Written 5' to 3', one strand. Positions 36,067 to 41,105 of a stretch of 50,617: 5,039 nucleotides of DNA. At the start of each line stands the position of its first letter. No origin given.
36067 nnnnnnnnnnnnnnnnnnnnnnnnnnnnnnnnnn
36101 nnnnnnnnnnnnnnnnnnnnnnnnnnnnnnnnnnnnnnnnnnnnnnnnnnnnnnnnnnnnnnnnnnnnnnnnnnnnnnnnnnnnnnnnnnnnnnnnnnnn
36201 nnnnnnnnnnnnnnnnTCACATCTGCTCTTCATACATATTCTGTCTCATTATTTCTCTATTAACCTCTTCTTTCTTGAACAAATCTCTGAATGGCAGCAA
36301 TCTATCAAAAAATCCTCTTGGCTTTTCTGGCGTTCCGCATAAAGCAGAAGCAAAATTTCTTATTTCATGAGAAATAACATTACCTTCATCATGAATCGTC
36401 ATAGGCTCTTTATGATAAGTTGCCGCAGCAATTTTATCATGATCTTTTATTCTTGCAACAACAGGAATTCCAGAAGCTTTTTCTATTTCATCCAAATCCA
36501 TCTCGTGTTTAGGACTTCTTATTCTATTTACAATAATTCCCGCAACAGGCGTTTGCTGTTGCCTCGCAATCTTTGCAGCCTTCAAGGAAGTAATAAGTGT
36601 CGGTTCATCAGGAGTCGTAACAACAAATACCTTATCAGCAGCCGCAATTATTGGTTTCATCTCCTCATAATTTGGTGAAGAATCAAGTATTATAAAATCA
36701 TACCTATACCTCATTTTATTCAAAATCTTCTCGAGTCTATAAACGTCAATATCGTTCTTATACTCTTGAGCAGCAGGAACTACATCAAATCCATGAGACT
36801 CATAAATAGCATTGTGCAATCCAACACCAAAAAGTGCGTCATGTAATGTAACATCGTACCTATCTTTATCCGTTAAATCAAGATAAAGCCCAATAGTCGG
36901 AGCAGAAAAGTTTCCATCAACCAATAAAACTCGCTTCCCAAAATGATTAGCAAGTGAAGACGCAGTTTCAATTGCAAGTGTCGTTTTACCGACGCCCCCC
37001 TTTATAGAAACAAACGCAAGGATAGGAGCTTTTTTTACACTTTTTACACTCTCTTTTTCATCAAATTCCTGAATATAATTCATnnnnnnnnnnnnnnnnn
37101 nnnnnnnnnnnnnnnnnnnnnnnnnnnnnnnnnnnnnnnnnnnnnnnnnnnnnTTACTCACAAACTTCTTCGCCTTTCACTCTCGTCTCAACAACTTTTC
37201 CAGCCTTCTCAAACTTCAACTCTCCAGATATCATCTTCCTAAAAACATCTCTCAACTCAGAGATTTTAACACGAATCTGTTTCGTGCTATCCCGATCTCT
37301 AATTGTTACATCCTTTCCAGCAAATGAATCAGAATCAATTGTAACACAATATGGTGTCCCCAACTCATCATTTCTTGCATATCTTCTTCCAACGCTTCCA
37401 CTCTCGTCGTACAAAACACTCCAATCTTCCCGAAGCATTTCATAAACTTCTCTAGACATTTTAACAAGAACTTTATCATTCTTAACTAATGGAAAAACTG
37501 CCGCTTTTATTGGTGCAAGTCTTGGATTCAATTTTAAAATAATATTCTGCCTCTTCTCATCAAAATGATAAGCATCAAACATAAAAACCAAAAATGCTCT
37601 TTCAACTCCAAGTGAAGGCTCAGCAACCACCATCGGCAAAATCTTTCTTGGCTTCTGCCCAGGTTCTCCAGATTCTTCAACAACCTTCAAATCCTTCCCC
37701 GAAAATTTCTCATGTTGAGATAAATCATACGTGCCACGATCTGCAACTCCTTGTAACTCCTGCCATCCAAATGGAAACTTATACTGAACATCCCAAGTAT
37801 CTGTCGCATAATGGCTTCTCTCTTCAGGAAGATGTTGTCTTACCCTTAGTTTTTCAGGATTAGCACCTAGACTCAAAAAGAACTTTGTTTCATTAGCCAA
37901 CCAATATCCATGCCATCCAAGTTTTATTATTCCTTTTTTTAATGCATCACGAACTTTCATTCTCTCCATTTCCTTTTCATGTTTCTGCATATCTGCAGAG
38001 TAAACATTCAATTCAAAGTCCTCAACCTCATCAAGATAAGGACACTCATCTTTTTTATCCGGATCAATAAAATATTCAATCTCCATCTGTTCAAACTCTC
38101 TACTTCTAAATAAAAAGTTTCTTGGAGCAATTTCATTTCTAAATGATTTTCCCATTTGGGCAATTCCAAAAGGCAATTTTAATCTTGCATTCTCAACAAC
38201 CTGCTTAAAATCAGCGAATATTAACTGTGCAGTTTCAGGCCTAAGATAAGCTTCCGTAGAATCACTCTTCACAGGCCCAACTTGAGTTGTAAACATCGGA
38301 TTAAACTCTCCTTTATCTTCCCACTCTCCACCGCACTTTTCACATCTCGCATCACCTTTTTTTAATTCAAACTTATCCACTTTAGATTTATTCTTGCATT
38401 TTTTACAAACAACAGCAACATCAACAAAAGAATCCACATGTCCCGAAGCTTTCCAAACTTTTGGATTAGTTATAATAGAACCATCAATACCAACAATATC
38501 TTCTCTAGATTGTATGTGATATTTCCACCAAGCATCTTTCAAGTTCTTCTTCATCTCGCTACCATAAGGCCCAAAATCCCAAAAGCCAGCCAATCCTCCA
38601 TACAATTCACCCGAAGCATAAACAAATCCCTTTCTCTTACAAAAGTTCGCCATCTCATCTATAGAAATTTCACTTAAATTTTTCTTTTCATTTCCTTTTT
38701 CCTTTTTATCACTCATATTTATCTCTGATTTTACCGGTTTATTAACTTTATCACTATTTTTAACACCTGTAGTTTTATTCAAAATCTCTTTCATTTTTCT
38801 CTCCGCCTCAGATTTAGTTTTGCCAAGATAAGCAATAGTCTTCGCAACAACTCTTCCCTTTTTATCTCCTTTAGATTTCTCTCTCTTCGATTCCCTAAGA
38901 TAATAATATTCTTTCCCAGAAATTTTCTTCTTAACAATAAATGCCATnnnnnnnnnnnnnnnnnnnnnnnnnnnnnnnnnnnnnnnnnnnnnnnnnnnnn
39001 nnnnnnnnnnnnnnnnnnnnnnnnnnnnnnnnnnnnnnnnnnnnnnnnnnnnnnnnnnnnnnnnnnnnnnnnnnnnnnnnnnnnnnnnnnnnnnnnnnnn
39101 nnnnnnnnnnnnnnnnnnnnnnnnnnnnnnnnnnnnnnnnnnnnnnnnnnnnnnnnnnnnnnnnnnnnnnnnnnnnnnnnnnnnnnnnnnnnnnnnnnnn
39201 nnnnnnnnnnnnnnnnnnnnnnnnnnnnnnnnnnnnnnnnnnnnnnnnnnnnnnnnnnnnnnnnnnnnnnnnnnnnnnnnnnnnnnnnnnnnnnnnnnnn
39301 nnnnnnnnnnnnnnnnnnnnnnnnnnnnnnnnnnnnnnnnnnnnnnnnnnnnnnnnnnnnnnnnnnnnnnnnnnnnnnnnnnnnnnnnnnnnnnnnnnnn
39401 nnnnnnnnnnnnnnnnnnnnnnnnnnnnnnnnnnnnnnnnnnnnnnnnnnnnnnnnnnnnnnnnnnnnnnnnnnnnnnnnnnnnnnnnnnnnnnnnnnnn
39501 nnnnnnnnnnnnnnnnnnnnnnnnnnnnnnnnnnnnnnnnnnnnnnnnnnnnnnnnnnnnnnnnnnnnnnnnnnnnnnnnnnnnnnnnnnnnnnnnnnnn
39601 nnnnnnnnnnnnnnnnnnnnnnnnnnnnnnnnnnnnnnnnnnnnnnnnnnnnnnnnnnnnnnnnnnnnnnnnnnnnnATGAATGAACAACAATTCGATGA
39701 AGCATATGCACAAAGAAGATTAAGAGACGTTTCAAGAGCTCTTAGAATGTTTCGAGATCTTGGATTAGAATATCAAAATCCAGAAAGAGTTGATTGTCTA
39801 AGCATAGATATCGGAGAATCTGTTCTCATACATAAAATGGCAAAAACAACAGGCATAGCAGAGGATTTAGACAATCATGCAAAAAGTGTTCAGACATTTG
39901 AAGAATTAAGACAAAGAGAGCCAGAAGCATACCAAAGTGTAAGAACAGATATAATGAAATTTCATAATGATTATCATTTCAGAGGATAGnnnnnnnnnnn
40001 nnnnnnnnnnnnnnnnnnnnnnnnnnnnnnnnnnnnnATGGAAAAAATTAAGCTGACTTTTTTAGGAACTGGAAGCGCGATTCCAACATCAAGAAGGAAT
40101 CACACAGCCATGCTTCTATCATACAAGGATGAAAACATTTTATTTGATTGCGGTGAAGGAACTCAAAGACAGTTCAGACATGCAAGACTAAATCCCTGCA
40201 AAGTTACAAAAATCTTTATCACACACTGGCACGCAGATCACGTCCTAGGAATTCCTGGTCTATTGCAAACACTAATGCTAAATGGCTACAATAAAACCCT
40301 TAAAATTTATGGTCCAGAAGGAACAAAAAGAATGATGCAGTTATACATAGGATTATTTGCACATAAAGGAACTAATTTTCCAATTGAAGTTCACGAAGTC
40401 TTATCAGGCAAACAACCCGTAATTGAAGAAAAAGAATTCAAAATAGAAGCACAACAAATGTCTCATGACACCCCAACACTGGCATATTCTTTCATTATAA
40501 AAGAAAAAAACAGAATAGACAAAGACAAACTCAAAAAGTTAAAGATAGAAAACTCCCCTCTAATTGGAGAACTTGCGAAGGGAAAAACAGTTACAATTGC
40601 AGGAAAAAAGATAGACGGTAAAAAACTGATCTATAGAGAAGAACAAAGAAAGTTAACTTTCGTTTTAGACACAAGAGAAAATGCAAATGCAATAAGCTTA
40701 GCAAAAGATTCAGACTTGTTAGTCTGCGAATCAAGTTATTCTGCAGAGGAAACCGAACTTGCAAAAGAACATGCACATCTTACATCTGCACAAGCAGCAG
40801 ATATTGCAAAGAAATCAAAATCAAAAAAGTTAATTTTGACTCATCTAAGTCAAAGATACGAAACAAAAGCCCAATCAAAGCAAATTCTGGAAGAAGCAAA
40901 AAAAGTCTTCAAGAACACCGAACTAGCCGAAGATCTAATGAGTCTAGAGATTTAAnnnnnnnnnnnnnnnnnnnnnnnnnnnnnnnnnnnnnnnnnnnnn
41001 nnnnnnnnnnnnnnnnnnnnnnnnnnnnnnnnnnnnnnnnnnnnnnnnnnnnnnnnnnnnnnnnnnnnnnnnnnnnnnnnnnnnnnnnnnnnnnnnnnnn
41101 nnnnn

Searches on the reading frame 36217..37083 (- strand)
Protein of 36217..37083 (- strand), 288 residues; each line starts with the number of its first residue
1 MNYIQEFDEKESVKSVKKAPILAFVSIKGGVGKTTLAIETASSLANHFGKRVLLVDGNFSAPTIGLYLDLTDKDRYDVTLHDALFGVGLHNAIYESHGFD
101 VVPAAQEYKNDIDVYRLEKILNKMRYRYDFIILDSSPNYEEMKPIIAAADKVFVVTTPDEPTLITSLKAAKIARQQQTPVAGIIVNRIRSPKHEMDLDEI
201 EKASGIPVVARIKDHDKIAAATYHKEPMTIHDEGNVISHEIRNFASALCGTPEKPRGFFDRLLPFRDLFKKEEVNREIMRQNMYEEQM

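Call 37: search_protein_families(library=pfam, proteins=[window:36217-37083:-], max_evalue=0.001)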
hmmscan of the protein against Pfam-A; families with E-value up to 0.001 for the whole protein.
window:36217-37083:- (288 aa): 8 families
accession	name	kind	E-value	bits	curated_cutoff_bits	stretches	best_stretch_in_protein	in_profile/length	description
PF13614.12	AAA_31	-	2.3e-16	60.7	27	1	21-159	3-150/177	AAA domain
PF01656.29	CbiA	-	3.2e-15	56.6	25.4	1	22-226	1-123/125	CobQ/CobB/MinD/ParA nucleotide binding domain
PF10609.15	ParA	-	3.9e-14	53.1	27.1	1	21-234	5-222/246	NUBPL iron-transfer P-loop NTPase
PF13500.12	AAA_26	-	7.6e-07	29.6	27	1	147-220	125-196/198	AAA domain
PF00142.24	Fer4_NifH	-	1.2e-06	28.7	25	0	147-252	139-248/271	4Fe-4S iron sulfur cluster binding proteins, NifH/frxC family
PF06564.18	CBP_BcsQ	-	1.6e-05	25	21.3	1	21-245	3-230/234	Cellulose biosynthesis protein BcsQ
PF09140.17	MipZ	-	2e-05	24.5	20.7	1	25-145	6-117/262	ATPase MipZ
PF02374.21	ArsA_ATPase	-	2.5e-05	24.1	24.3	0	24-55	5-35/305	Anion-transporting ATPase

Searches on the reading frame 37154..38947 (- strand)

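Call 8: search_protein_families(library=pfam, proteins=[window:37154-38947:-])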
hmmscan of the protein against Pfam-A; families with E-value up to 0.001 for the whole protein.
window:37154-38947:- (597 aa): 2 families
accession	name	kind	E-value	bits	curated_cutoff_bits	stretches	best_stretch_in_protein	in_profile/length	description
PF03129.25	HGTP_anticodon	-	2.3e-18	66.5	21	1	481-571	1-93/94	Anticodon binding domain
PF00587.30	tRNA-synt_2b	-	4.9e-07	30.4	29.3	1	229-300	6-77/179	tRNA synthetase class II core domain (G, H, P, S and T)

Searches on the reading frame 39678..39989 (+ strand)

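Call 54: search_protein_families(library=pfam, proteins=[window:39678-39989:+], max_evalue=0.01)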
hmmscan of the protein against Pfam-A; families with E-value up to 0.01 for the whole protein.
window:39678-39989:+ (103 aa): 1 family
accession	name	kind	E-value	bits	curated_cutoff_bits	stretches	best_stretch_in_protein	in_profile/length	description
PF13174.12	TPR_6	-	0.0038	18.2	26.3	0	9-32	7-30/33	Tetratricopeptide repeat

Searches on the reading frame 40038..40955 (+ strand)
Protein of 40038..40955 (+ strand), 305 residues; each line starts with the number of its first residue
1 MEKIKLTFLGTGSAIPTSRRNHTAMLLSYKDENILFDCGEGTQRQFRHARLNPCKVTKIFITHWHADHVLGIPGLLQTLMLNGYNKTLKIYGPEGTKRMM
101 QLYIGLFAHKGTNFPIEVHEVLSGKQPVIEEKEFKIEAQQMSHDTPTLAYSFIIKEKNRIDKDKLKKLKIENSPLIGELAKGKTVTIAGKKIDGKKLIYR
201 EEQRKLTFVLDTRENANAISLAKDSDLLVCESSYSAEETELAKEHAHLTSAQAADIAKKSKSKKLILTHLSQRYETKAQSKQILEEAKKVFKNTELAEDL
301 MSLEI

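Call 37: search_protein_families(library=pfam, proteins=[window:40038-40955:+], max_evalue=0.001)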
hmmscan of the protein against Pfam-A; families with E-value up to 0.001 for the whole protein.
window:40038-40955:+ (305 aa): 4 families
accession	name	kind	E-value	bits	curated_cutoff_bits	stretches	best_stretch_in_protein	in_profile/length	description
PF12706.13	Lactamase_B_2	-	4.4e-17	62.8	27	1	33-157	2-133/200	Beta-lactamase superfamily domain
PF00753.33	Lactamase_B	-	9.5e-12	45.7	22.7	1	20-81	4-69/196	Metallo-beta-lactamase superfamily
PF13691.12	Lactamase_B_4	-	4.1e-08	33.2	27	1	16-68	6-60/63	tRNase Z endonuclease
PF23023.1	Anti-Pycsar_Apyc1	-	4.2e-06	26.9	50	1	5-93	4-90/250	Anti-Pycsar protein Apyc1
